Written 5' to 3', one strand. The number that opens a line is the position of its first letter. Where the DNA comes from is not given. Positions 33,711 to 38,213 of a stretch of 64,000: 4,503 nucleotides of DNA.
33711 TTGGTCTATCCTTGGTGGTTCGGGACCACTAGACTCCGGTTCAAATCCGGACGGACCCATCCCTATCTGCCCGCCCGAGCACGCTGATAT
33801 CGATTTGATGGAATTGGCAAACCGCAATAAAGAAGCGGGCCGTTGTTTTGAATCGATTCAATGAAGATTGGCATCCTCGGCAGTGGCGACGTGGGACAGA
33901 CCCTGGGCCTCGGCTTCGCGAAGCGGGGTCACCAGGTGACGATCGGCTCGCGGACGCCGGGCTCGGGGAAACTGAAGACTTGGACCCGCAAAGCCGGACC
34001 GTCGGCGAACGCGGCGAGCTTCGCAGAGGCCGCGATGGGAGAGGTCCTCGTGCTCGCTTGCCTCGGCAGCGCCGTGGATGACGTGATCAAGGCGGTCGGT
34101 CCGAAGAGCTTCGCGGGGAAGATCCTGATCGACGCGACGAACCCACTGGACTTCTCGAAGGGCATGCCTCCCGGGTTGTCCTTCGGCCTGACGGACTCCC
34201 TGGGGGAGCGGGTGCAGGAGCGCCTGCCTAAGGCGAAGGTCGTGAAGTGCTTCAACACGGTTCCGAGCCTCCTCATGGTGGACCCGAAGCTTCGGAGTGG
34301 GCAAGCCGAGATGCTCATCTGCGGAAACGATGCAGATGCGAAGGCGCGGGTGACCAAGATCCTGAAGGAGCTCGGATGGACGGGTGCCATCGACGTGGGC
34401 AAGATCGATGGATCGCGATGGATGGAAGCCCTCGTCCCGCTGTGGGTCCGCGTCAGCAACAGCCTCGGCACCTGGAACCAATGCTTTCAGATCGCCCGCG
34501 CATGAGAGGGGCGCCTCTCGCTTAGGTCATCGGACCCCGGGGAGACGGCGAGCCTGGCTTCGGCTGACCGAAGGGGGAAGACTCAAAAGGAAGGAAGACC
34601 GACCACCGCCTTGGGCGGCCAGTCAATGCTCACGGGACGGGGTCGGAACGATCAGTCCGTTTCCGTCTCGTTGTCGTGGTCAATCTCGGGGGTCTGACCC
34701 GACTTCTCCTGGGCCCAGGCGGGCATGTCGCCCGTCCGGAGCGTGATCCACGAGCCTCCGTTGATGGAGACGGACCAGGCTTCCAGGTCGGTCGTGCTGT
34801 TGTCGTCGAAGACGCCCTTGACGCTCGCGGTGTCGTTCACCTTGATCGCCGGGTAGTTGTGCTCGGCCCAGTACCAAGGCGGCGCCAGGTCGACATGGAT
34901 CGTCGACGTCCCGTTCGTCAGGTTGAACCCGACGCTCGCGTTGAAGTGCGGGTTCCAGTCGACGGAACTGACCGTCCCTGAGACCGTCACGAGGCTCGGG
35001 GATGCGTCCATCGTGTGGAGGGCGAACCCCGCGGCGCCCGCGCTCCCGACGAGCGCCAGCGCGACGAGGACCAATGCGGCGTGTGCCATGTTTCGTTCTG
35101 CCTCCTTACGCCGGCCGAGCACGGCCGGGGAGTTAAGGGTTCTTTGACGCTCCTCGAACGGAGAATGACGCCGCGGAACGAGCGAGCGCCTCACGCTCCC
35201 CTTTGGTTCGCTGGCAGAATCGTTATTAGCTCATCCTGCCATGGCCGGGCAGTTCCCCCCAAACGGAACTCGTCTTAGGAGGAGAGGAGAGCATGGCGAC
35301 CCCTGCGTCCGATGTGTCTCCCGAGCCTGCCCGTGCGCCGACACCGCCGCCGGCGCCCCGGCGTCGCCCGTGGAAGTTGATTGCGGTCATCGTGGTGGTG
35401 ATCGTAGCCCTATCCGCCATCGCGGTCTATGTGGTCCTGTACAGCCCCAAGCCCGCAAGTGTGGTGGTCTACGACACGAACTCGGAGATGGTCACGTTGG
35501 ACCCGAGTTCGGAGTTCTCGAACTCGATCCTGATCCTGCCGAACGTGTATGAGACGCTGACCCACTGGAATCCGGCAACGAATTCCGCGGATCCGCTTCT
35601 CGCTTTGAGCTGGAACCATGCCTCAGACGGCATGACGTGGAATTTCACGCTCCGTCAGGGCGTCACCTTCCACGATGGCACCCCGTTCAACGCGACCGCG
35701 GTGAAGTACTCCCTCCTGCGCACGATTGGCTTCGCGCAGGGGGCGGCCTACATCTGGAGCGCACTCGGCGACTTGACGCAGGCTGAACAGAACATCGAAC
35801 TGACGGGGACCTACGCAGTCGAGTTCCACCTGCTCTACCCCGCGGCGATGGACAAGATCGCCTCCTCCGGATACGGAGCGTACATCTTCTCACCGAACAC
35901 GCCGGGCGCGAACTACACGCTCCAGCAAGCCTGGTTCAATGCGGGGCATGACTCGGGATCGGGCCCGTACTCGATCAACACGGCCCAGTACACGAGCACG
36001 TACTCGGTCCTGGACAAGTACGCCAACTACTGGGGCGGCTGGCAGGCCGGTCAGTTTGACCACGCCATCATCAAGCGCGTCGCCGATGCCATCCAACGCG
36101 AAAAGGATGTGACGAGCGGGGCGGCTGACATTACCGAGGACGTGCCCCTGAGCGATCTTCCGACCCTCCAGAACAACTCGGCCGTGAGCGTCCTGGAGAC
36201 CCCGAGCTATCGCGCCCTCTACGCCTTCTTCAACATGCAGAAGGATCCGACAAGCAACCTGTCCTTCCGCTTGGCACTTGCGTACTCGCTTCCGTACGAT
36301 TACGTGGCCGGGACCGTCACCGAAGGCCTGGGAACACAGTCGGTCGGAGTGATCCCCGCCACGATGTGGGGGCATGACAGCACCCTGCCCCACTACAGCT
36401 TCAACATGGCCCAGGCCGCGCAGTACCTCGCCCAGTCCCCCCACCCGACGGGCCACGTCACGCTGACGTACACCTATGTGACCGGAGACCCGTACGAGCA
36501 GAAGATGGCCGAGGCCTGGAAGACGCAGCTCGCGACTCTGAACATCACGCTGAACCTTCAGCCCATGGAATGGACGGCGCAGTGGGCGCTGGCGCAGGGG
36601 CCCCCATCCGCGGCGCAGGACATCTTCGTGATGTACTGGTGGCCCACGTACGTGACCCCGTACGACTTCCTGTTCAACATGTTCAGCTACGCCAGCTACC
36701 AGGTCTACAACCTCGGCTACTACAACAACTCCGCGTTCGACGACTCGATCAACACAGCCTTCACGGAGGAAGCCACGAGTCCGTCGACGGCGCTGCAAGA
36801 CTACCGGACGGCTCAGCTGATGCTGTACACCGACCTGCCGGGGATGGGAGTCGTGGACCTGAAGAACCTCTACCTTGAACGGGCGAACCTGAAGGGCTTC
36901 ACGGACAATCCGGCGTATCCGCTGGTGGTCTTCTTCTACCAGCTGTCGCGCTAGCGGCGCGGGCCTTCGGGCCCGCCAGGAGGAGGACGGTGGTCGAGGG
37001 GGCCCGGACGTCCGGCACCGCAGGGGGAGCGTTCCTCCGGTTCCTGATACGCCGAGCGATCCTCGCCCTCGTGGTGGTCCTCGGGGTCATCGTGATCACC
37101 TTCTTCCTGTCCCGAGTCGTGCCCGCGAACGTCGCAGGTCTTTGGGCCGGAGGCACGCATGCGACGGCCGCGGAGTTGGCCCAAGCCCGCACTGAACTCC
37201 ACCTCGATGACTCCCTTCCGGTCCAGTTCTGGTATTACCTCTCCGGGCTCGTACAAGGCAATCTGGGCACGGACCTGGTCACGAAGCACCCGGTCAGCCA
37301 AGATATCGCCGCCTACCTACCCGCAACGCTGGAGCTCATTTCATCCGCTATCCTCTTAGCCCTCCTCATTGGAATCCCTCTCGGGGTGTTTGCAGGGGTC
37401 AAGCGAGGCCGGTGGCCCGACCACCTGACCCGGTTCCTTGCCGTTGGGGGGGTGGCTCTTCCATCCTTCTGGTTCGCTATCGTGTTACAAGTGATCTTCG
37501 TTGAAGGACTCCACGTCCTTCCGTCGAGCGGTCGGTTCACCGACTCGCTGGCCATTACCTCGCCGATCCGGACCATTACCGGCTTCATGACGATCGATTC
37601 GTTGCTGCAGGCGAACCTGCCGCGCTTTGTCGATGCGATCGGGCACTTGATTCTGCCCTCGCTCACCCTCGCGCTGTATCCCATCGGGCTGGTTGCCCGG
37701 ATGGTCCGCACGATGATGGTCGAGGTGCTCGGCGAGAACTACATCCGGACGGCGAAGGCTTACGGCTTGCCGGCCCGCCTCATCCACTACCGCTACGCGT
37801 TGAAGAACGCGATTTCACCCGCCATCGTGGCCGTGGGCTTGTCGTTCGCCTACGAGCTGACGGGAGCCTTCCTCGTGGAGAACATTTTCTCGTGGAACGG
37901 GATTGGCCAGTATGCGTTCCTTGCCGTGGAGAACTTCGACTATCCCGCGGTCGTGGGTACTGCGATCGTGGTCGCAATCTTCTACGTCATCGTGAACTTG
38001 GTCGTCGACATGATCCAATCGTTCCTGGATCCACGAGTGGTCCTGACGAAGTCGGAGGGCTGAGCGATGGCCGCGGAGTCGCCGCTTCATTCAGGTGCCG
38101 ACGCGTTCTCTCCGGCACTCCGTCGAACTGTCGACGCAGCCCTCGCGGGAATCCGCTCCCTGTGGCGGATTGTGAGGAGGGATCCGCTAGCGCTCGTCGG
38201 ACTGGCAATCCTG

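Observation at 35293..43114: Seven-gene importer + DUF917 + NicX-like operon: candidate new archaeal heterocycle-catabolism system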

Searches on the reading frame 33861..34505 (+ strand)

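Call 3: search_protein_families(library=pfam, proteins=[window:33861-34505:+])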
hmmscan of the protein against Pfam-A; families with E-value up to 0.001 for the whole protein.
window:33861-34505:+ (214 aa): 3 families
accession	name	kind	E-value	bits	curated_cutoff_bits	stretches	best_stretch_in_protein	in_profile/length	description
PF03807.23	F420_oxidored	-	1.7e-16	61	21.6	1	2-95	1-94/94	NADP oxidoreductase coenzyme F420-dependent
PF03446.21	NAD_binding_2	-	1.5e-06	28.7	21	1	2-94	1-94/161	NAD binding domain of 6-phosphogluconate dehydrogenase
PF10727.15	Rossmann-like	-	0.00076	19.7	23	0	1-82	15-95/131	Rossmann-like domain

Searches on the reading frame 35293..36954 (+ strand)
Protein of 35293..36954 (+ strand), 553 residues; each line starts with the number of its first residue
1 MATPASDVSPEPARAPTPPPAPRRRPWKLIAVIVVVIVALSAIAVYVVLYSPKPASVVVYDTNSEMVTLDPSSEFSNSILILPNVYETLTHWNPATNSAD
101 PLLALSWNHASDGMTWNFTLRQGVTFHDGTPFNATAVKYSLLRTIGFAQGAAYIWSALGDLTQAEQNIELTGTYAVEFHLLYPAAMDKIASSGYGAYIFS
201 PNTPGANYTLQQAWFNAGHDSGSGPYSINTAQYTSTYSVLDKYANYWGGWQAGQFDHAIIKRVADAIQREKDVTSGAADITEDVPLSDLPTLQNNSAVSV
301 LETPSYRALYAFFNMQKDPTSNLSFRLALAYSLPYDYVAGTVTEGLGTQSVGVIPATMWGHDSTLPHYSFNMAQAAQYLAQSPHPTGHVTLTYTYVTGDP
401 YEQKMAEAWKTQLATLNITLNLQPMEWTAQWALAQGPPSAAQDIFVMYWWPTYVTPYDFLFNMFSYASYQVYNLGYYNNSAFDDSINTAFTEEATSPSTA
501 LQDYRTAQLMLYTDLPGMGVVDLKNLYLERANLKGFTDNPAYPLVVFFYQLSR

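Call 3: search_protein_families(library=pfam, proteins=[window:35293-36954:+])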
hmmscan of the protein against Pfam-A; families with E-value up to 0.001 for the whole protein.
window:35293-36954:+ (553 aa): 1 family
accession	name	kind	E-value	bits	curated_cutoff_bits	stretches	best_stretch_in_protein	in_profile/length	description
PF00496.27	SBP_bac_5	-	1.5e-64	218.9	32.4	1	101-467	4-364/368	Bacterial extracellular solute-binding proteins, family 5 Middle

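Call 9: search_protein_families(library=ncbifam, proteins=[window:35293-36954:+], max_evalue=1)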
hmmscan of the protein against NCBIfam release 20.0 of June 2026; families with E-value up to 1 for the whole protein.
window:35293-36954:+ (553 aa): 13 families
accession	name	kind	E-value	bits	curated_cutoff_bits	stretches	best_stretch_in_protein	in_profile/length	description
NF045468.1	Opp5A_nikA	equivalog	1.5e-28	99.6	600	1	67-381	29-315/488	nickel ABC transporter substrate-binding protein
TIGR02294.1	nickel_nikA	equivalog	1.9e-28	99.3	393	1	58-491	8-443/501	nickel ABC transporter substrate-binding protein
NF011942.0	PRK15413.1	equivalog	7.3e-27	94.2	594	1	47-537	19-497/512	glutathione ABC transporter substrate-binding protein GsiB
NF043070.1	DppA_dipep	equivalog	2.5e-26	92.3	1005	1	84-537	59-520/535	dipeptide ABC transporter periplasmic-binding protein DppA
NF011689.0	PRK15109.1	equivalog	1.4e-22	80.1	560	1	54-537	32-524/547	ABC transporter substrate-binding protein SapA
NF047575.1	opine_bind_CntA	exception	9.7e-18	64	800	1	29-250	8-219/535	staphylopine-dependent metal ABC transporter substrate-binding lipoprotein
TIGR04028.1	SBP_KPN_01854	hypoth_equivalog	3.8e-16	58.7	468.5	1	70-388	15-335/509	TIGR04028 family ABC transporter substrate-binding protein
NF045467.1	Opp4A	equivalog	1.5e-14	53.1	650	2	222-381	209-377/556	oligopeptide ABC transporter substrate-binding protein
NF011684.0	PRK15104.1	equivalog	1.6e-11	43.7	947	1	36-536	18-524/543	oligopeptide ABC transporter substrate-binding protein OppA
NF007287.0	PRK09755.1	equivalog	1.2e-08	34.2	1098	2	51-144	28-121/535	ABC transporter substrate-binding protein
NF010149.0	PRK13626.1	equivalog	1.4e-05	24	476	1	66-144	130-208/552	HTH-type transcriptional regulator SgrR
NF043077.1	MMSYN1_0169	equivalog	0.05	12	650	1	61-126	43-108/896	oligopeptide ABC transporter substrate-binding protein OppA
TIGR02744.1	TrbI_Ftype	equivalog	0.4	10.8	83.65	0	23-59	2-37/112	type-F conjugative transfer system protein TrbI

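Call 42: search_solved_structures(query=window:35293-36954:+, max_evalue=1e-10)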
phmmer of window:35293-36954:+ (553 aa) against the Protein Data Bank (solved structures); distinct sequences matched with E-value up to 1e-10: 44.
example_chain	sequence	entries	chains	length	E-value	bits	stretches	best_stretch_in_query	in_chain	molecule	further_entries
5u4o_A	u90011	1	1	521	2.6e-35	125.2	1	68-541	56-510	ABC transporter substrate-binding protein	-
6ofq_A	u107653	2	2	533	6.6e-27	97.4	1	56-519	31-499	Heme-binding protein A / AI-2 binding protein A | Heme-binding protein A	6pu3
5f1q_A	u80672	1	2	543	1.9e-26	95.9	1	84-540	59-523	Periplasmic dipeptide transport protein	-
8z1z_F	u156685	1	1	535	5.5e-26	94.4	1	221-540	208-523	Dipeptide-binding protein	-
8z1y_F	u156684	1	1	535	4.6e-25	91.3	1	221-540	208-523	Dipeptide-binding protein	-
1uqw_A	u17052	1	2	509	7.5e-25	90.6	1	57-538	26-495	PUTATIVE BINDING PROTEIN YLIB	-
1dpp_A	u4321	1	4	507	8.2e-25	90.5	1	221-540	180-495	DIPEPTIDE BINDING PROTEIN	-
1dpe_A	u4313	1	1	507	2.8e-24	88.8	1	221-540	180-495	DIPEPTIDE-BINDING PROTEIN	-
3m8u_A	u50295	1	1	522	4.4e-23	84.8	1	84-525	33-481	Heme-binding protein A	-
7kz8_A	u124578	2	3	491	5.3e-23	84.5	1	55-541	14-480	Peptide/nickel transport system substrate-binding protein AapF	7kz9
3tpa_A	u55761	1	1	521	6.3e-22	81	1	83-540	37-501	Heme-binding protein A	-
8upi_A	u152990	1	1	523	2.7e-18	69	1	59-480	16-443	Peptide ABC transporter substrate-binding protein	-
4toz_A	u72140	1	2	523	9.2e-18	67.2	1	63-539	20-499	Periplasmic murein peptide-binding protein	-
3o9p_A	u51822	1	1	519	1.4e-17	66.7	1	62-539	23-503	Periplasmic murein peptide-binding protein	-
4qfk_H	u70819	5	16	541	1.5e-17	66.6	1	58-540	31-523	ABC transporter periplasmic peptide-binding protein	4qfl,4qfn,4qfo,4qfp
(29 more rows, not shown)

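Call 43: search_solved_structures(query=window:35293-36954:+, max_evalue=1e-24, show_alignments=5)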
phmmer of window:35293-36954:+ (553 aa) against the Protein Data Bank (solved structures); distinct sequences matched with E-value up to 1e-24: 7.
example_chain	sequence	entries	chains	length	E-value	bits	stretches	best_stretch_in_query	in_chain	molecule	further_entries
5u4o_A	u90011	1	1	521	2.6e-35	125.2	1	68-541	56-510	ABC transporter substrate-binding protein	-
6ofq_A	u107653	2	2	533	6.6e-27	97.4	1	56-519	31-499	Heme-binding protein A / AI-2 binding protein A | Heme-binding protein A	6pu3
5f1q_A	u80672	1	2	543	1.9e-26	95.9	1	84-540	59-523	Periplasmic dipeptide transport protein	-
8z1z_F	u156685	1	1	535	5.5e-26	94.4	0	221-540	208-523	Dipeptide-binding protein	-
8z1y_F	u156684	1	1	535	4.6e-25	91.3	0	221-540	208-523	Dipeptide-binding protein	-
1uqw_A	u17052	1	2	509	7.5e-25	90.6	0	57-538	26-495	PUTATIVE BINDING PROTEIN YLIB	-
1dpp_A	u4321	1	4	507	8.2e-25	90.5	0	221-540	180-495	DIPEPTIDE BINDING PROTEIN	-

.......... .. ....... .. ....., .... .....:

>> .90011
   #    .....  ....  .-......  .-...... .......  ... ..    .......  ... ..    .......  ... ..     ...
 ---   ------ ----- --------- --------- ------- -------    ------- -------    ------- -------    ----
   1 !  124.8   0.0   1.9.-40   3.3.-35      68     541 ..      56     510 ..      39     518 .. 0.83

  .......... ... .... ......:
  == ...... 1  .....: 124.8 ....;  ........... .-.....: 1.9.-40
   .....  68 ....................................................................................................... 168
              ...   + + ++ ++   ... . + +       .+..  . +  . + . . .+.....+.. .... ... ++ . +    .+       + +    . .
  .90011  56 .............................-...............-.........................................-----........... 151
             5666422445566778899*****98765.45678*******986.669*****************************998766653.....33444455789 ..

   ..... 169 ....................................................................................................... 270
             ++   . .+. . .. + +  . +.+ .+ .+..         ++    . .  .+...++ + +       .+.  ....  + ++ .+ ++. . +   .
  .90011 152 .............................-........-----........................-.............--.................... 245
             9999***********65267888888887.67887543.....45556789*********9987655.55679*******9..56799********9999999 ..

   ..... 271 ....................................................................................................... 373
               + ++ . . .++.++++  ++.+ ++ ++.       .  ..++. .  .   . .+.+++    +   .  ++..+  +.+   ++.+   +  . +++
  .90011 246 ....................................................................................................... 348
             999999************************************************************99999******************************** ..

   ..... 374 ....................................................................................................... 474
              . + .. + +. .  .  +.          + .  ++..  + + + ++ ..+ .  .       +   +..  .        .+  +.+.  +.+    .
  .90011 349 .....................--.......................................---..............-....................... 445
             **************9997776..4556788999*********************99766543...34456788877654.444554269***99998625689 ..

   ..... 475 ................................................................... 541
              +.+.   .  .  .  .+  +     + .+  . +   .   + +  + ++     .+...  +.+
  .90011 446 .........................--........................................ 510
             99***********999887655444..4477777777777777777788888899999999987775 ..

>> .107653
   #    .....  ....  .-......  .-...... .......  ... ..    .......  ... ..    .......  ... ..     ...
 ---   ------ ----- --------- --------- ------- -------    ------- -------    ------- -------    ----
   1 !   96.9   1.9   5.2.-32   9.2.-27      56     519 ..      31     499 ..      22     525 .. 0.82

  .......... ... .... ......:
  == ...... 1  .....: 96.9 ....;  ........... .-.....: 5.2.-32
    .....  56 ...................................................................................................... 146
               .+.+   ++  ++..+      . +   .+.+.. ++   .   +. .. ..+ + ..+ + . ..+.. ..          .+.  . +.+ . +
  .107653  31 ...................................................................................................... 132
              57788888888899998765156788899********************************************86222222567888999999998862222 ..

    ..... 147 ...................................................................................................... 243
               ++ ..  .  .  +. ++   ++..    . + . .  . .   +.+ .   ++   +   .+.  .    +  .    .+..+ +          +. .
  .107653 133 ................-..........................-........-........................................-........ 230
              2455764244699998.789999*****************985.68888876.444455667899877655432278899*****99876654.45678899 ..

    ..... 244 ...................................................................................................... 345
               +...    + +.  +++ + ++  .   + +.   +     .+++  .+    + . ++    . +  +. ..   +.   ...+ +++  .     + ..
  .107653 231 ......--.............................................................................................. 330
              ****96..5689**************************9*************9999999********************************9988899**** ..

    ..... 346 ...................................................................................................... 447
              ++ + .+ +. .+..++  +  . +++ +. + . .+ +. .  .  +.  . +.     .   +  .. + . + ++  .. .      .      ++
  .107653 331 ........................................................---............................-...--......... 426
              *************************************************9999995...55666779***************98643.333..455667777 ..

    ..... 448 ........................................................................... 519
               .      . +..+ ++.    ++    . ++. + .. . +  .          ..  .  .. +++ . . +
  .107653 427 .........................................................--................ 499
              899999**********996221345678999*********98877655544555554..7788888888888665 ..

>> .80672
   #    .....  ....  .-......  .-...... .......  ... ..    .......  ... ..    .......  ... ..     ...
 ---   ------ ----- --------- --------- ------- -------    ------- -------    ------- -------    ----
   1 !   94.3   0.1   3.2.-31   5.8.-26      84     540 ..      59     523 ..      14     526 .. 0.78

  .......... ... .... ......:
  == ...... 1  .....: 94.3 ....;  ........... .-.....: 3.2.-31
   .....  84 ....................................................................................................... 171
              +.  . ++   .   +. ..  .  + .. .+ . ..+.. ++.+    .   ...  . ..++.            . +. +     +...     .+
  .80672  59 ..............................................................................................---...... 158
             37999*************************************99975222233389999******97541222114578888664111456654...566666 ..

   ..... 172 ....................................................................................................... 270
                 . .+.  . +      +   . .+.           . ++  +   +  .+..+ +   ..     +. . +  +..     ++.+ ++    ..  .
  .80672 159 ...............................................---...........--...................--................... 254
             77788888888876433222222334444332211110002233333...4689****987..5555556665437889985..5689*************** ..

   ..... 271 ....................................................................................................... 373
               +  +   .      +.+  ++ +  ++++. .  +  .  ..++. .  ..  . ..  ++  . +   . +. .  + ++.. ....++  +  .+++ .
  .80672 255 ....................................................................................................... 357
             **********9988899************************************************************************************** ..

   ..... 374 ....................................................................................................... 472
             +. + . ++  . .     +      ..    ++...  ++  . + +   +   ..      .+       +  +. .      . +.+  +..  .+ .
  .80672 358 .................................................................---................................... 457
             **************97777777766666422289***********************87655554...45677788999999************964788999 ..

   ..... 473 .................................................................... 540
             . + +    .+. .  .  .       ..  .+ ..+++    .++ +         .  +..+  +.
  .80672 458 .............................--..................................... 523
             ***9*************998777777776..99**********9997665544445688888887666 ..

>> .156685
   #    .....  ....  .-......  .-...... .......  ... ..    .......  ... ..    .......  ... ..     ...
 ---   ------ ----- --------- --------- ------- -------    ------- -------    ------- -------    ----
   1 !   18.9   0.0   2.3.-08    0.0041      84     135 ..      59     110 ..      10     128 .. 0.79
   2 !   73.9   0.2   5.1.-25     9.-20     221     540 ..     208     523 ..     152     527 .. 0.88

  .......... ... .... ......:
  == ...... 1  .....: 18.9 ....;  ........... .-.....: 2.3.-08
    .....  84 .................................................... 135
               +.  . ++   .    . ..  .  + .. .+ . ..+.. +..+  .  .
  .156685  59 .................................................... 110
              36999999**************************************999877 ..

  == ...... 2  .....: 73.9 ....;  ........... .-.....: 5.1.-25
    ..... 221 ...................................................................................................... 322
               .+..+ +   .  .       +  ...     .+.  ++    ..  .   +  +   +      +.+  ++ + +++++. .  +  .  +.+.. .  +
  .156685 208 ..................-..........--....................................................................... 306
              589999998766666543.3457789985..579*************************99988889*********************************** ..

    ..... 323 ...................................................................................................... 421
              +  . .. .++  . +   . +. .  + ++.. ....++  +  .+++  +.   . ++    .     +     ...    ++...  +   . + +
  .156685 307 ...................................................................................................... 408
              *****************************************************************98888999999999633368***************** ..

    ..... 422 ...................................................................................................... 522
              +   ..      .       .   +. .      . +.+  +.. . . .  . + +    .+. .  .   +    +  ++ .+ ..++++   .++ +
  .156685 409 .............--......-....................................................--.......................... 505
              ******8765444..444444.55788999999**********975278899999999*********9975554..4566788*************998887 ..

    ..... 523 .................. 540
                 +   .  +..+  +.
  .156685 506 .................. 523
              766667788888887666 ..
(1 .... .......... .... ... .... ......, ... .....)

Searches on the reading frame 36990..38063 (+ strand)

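Call 3: search_protein_families(library=pfam, proteins=[window:36990-38063:+])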
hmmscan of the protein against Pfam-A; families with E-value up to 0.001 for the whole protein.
window:36990-38063:+ (357 aa): 2 families
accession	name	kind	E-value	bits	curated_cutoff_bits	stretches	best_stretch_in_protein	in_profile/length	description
PF00528.27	BPD_transp_1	-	5.8e-38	130.9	26.4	1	128-350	1-182/184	Binding-protein-dependent transport system inner membrane component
PF19300.4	BPD_transp_1_N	-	1.5e-15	57.8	23.8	1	16-91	2-76/114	Binding-prot-dependent transport system membrane comp, N-term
